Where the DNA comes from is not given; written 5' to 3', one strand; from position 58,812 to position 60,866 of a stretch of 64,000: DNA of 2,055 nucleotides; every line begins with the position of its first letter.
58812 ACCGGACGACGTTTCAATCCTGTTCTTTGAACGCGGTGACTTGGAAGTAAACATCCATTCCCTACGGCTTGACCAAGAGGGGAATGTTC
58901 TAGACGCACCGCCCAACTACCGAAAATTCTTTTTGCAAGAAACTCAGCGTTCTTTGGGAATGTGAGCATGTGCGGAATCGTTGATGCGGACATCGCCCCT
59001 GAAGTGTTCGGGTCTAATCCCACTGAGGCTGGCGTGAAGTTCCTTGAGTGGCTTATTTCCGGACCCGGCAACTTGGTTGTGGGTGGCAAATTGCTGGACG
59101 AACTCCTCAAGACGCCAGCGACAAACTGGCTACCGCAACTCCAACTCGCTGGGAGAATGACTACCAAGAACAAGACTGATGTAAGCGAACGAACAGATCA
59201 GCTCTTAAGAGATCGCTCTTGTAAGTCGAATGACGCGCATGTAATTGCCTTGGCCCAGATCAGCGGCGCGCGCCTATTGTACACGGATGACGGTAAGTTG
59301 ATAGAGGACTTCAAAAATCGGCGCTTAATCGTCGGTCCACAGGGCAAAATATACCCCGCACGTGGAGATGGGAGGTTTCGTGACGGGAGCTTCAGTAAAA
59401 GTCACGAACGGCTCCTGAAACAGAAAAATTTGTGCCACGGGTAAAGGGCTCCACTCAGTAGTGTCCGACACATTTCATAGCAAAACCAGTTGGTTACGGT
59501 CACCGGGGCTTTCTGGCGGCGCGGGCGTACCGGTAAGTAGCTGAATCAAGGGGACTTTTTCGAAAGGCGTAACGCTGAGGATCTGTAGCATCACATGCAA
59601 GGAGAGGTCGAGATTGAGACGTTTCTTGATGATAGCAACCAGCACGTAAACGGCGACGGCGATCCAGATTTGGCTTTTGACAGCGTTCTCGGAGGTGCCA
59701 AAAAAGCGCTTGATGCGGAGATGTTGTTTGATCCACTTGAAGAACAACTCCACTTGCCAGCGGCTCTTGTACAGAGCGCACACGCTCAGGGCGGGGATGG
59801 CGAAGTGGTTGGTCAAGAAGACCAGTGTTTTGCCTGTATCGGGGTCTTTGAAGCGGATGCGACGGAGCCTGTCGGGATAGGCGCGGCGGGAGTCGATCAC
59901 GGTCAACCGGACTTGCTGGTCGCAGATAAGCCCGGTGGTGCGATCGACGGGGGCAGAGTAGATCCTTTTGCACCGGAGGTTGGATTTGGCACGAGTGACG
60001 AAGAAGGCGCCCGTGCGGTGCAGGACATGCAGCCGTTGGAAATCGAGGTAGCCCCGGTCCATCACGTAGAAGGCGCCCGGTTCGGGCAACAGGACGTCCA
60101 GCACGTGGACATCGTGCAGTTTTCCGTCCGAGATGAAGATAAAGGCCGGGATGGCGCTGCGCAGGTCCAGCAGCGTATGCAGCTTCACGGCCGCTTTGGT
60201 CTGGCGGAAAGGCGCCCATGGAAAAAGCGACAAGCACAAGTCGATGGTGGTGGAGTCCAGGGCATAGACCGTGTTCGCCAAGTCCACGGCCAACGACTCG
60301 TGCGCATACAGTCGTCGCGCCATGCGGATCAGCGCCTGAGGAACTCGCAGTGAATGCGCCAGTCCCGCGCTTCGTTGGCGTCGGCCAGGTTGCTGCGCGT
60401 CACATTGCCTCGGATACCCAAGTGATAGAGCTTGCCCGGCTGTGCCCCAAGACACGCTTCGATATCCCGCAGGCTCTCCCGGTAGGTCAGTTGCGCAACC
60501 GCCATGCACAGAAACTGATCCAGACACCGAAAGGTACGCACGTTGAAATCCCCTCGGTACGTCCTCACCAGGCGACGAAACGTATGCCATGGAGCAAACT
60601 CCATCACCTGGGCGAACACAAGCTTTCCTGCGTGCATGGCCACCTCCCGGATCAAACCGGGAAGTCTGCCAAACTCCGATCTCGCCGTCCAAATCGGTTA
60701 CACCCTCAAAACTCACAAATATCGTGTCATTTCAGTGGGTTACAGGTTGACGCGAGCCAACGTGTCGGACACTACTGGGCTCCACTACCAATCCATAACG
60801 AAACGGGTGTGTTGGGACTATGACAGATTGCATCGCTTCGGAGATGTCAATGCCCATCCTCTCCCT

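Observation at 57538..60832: Low-GC island with a translationally coupled ABC/AAA_21-type ATPase and a small PIN-like protein: candidate defence/abortive-infection-like module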

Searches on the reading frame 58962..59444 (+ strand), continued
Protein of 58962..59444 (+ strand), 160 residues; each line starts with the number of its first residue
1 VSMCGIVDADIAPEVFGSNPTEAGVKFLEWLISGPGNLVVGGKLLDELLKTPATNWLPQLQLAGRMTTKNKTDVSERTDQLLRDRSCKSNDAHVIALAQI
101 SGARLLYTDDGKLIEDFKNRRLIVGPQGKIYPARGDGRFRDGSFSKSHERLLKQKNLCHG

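Call 43: find_encoding_contigs(protein=P0001, flank=10000, max_places=2)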
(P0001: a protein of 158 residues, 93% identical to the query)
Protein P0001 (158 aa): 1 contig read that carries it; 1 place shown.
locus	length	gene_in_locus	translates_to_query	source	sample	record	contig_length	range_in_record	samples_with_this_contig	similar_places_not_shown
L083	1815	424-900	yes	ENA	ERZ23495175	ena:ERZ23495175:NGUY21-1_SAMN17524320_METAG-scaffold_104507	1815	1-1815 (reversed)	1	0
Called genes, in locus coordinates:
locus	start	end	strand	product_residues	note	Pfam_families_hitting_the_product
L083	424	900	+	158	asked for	-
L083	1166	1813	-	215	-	?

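Call 50: search_solved_structures(query=A1, max_evalue=1)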
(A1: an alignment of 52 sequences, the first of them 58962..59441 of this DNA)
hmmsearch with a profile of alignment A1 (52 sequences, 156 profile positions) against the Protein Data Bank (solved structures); distinct sequences matched with E-value up to 1: 2.
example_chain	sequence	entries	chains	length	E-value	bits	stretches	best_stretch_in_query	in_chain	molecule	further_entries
7by2_B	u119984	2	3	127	0.028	17.7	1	3-110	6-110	Ribonuclease VapC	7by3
4h1x_A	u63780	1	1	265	0.38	14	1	13-83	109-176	Phosphate-binding protein pstS 2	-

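Call 53: search_protein_representatives(alignment_id=A1)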
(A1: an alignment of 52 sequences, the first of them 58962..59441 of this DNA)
Query: 52 sequences, 156 profile positions. Proteins with E-value up to 0.001 (for the whole library): 1889; up to 1e-10: 1331; up to 1e-30: 251. The best 150 are listed.
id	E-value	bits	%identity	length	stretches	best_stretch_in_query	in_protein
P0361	5.7e-68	244.2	-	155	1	1-154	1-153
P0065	1.0e-62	227.1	-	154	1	1-154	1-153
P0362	2.4e-62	225.9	-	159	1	1-153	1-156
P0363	2.0e-61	222.9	-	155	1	1-153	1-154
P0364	4.1e-60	218.6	-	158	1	1-154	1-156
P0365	5.7e-60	218.1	-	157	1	1-154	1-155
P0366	9.3e-57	207.7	-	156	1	1-154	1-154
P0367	2.1e-56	206.5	-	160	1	1-152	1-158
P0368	1.1e-55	204.2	-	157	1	1-154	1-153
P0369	2.5e-55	203.1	-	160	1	1-154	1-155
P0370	3.3e-54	199.4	-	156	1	1-154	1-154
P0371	1.8e-53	197.0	-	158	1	1-154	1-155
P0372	3.3e-53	196.2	-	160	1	1-154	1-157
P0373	4.2e-53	195.9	-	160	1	1-153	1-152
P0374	5.6e-53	195.4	-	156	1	1-152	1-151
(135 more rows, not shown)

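Call 54: list_cluster_members(proteins=[P0241, window:58968-59441:+, window:58962-59441:+])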
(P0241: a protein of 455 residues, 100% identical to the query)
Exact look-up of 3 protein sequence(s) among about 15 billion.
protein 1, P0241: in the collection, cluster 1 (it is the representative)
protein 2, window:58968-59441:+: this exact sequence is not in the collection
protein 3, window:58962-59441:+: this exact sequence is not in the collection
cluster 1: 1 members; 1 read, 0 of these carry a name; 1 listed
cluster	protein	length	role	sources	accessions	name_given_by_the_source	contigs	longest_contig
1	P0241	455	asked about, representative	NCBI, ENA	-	-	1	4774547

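Call 58: search_protein_families(library=padloc, alignment_id=A3, max_evalue=1e-10)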
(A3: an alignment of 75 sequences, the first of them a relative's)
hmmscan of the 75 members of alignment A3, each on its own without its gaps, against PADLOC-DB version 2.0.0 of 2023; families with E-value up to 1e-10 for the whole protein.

A. member 1, L001:7470-8252:- (260 aa): 0 families

B. families by the number of members that match (of 75 scanned): 27 families (the first 25 are shown)
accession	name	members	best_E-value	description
PDLC04205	HEC-01B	5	4.8e-91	-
PDLC04206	HEC-01B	5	1.4e-64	-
PDLC04202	HEC-01B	5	8e-44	-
PDLC04204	HEC-01B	5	5.9e-28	-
PDLC04203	HEC-01B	5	1.5e-21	-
PDLC04143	HEC-01A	5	5.1e-15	-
PDLC04790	PDC-S01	3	2e-155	-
PDLC00661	HmaB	3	1.1e-110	DNA-adenine methylase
PDLC00660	HmaB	3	3.4e-108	DNA-adenine methylase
PDLC04789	PDC-S01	3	5.1e-55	-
PDLC03233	MTase_II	3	6.8e-44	Type II methyltransferase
PDLC02189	DUF1156_MTase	3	8.7e-43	-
PDLC04791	PDC-S01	3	1.4e-36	-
PDLC03352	MTase_II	3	5.3e-34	Type II methyltransferase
PDLC04787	PDC-S01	3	3e-27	-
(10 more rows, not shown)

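Call 59: search_protein_families(library=padloc, alignment_id=A4, max_evalue=1e-10)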
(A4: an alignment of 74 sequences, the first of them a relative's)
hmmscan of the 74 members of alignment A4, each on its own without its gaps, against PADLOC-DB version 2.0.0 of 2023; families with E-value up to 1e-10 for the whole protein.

A. member 1, L001:10562-10849:+ (96 aa): 0 families

B. families by the number of members that match (of 74 scanned): 113 families (the first 25 are shown)
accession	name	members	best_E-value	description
PDLC04175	HEC-01A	6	1.6e-122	-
PDLC04178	HEC-01A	6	2.9e-110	-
PDLC04177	HEC-01A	6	3e-51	-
PDLC04182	HEC-01A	6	5.2e-41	-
PDLC04180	HEC-01A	6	3.7e-39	-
PDLC04391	PDC-M07A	6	3.5e-37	-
PDLC04179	HEC-01A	6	5.4e-34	-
PDLC02980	AriA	6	3.2e-29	-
PDLC04135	mad3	6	6.6e-28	mads_3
PDLC04174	HEC-01A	5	6.5e-79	-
PDLC04176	HEC-01A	5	9.4e-45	-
PDLC04184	HEC-01A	5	8e-35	-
PDLC04183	HEC-01A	5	1.6e-33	-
PDLC04144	HEC-01B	5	1.4e-30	-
PDLC04392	PDC-M07A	5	1.8e-30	-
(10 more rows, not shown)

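Call 64: search_protein_families(library=padloc, proteins=[window:58968-59441:+, P0002, P0017, P0035, P0064, P0118], max_evalue=10)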
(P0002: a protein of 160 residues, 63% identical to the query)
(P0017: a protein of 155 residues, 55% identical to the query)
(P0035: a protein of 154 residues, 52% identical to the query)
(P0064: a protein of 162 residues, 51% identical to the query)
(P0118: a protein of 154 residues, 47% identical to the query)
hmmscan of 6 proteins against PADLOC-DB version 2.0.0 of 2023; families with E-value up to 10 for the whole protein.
window:58968-59441:+ (158 aa): 0 families

P0002 (160 aa): 0 families

P0017 (155 aa): 0 families

P0035 (154 aa): 0 families

P0064 (162 aa): 0 families

P0118 (154 aa): 0 families

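Call 81: find_related_loci(query=A1, collection=viral_contigs, flank=8000)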
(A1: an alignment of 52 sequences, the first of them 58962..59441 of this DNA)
Query A1 (160 aa) in viral_contigs; peptide patterns used: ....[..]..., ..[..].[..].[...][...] (x = any residue, [..] = any of these).
80 stretches matched a pattern, but none encodes a relative of the query by tblastn (E <= 1e-3).

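Call 82: search_dna_similar(query=window:58968-59441:+, collection=plasmids, mode=protein, max_evalue=0.001, max_rows=15)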
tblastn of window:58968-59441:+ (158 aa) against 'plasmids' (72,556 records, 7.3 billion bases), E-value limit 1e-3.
No match.

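Call 95: search_protein_families(library=padloc, alignment_id=A7, max_evalue=1e-10)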
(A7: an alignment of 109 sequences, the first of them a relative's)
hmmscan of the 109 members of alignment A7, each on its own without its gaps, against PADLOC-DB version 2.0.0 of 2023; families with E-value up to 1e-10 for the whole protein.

A. member 1, L001:1092-1892:+ (267 aa): 0 families

B. families by the number of members that match (of 109 scanned): 89 families (the first 25 are shown)
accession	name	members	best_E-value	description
PDLC04141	capP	2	1.4e-19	capP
PDLC03019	MTase_I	1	8.1e-220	Type I methyltransferase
PDLC03632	MTase_III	1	4.4e-181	Type III methyltransferase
PDLC04791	PDC-S01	1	7.5e-165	-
PDLC03035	MTase_I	1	1.4e-124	Type I methyltransferase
PDLC03240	MTase_II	1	7.4e-114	Type II methyltransferase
PDLC00753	Effector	1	1.4e-88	Exonuclease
PDLC03031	MTase_I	1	5.3e-81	Type I methyltransferase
PDLC03022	MTase_I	1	6.5e-76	Type I methyltransferase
PDLC03028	MTase_I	1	5e-72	Type I methyltransferase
PDLC03027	MTase_I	1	2.7e-67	Type I methyltransferase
PDLC03038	MTase_I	1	4.4e-62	Type I methyltransferase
PDLC01136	RT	1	3.3e-58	RT (reverse transcriptase)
PDLC03039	MTase_I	1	3.4e-58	Type I methyltransferase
PDLC03029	MTase_I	1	3.6e-53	Type I methyltransferase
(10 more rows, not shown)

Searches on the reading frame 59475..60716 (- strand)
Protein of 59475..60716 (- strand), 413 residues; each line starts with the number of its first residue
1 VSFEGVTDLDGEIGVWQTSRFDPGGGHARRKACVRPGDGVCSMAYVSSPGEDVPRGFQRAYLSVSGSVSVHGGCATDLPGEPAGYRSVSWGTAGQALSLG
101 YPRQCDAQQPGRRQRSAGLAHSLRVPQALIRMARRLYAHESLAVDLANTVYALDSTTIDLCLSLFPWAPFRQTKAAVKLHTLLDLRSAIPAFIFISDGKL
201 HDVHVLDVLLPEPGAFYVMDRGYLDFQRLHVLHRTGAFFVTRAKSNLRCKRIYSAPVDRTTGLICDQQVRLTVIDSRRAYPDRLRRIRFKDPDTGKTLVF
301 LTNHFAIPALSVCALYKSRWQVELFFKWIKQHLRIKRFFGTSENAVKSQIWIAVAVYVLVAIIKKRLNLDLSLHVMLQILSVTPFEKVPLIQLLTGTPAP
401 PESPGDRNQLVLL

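Call 3: search_protein_families(library=pfam, proteins=[window:59475-60716:-], max_evalue=1)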
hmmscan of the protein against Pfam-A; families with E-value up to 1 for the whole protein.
window:59475-60716:- (413 aa): 3 families
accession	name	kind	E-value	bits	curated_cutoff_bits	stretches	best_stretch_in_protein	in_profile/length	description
PF01609.27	DDE_Tnp_1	-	2.7e-27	96.3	23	1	149-359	5-200/200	Transposase DDE domain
PF13701.12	DDE_Tnp_1_4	-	0.028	13.1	34.7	1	284-365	290-375/435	Transposase DDE domain group 1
PF21804.3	Transposase_29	-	0.034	12.8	27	1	285-349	305-368/562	Transposase protein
